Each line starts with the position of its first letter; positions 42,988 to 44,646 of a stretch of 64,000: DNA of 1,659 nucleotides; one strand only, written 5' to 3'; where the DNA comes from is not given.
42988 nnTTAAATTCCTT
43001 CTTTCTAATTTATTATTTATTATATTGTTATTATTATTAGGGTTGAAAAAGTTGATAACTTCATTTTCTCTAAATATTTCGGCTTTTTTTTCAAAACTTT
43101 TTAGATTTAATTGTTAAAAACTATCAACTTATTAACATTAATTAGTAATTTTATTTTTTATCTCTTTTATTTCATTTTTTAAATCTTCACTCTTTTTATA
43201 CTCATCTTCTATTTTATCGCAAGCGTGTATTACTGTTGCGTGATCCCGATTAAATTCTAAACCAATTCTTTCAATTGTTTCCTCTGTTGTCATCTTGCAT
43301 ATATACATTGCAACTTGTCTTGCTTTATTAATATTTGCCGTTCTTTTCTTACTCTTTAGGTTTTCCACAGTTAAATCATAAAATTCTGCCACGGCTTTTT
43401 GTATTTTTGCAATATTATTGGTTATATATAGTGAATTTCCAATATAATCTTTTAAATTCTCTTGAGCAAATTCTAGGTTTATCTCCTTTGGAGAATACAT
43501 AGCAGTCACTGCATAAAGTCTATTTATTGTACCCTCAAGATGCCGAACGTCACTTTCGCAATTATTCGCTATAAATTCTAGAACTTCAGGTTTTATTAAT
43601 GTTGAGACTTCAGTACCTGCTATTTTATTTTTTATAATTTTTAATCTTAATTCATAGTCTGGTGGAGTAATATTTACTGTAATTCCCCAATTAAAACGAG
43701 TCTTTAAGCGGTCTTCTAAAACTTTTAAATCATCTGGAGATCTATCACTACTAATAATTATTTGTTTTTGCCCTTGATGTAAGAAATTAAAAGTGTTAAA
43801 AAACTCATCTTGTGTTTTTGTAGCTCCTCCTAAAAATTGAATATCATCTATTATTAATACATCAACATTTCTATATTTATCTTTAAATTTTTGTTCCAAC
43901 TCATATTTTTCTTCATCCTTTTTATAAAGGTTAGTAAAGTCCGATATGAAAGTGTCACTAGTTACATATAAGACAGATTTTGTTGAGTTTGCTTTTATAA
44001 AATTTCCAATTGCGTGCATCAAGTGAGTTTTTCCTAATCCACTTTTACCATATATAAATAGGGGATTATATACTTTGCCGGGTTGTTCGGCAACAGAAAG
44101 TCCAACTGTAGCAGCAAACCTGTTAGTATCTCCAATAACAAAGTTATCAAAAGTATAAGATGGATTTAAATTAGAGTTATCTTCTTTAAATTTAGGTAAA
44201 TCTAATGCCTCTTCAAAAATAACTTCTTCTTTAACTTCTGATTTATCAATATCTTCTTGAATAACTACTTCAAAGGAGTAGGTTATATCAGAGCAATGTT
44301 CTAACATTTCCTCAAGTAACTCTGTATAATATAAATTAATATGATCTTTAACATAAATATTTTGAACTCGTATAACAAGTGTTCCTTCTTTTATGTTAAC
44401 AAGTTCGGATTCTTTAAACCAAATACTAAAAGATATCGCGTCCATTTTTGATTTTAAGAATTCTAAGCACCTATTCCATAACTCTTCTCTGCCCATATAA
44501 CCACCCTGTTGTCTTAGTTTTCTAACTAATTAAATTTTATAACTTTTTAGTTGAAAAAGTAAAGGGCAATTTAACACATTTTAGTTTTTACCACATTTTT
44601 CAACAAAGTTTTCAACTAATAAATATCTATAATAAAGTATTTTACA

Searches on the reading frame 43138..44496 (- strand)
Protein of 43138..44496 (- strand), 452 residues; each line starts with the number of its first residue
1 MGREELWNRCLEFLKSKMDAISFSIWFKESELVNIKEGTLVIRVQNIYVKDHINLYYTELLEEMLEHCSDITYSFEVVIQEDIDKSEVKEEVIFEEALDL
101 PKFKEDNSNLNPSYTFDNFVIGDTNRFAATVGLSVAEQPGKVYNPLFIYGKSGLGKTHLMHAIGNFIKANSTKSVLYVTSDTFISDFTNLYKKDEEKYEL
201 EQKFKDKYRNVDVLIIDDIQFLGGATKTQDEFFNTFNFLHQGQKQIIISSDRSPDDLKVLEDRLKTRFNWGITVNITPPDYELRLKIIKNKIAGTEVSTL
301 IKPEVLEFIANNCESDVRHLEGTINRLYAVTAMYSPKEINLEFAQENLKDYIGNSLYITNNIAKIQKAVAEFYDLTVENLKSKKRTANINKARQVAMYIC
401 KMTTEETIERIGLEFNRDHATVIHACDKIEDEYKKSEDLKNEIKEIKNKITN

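Call 7: search_protein_families(library=ncbifam, proteins=[window:43138-44496:-])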
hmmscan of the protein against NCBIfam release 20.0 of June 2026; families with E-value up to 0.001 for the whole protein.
window:43138-44496:- (452 aa): 21 families
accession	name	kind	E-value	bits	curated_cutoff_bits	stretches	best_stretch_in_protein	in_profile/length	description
TIGR00362.1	DnaA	equivalog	1.3e-142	475.9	343.9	1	7-450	1-437/437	chromosomal replication initiator protein DnaA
NF001154.0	PRK00149.3-3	equivalog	3.1e-100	336.3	410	1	19-451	25-459/462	chromosomal replication initiator protein DnaA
NF009087.0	PRK12422.1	equivalog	4.3e-65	220.6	657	1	89-450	85-443/455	chromosomal replication initiator protein DnaA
TIGR03420.1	DnaA_homol_Hda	equivalog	3.1e-26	92.3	194.8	1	110-331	8-209/226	DnaA regulatory inactivator Hda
NF005304.0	PRK06835.1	equivalog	8.8e-17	61.2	215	1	144-265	184-302/330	ATP-binding protein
NF005982.0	PRK08084.1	equivalog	5.3e-14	52.4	268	1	114-348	19-233/235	DnaA inactivator Hda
NF038214.1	IS21_help_AAA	equivalog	1.2e-12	48.1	200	1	146-255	93-195/232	IS21-like element helper ATPase IstB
NF005992.0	PRK08116.1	subfamily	1.9e-11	43.6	189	1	110-291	78-259/269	hypothetical protein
NF005378.0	PRK06921.1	subfamily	3.3e-11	42.8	207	1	144-268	118-240/266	hypothetical protein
NF005931.1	PRK07952.1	equivalog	1.6e-09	37.7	357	1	114-220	69-173/246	replicative helicase loader DnaC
NF004688.0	PRK06030.1-3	equivalog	1.7e-09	37.8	136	1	369-443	30-104/123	hypothetical protein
NF009043.0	PRK12377.1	subfamily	1.7e-09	37.6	389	1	109-221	66-174/248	ATP-binding protein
NF006571.0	PRK09087.1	equivalog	8.8e-09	35.4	297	1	112-329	17-202/228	DnaA regulatory inactivator HdaA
NF006505.0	PRK08939.1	equivalog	2.5e-08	33.6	228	1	138-219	151-226/306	primosomal protein DnaI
NF004687.0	PRK06030.1-2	equivalog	1.7e-07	31.5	181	1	366-433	43-111/140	hypothetical protein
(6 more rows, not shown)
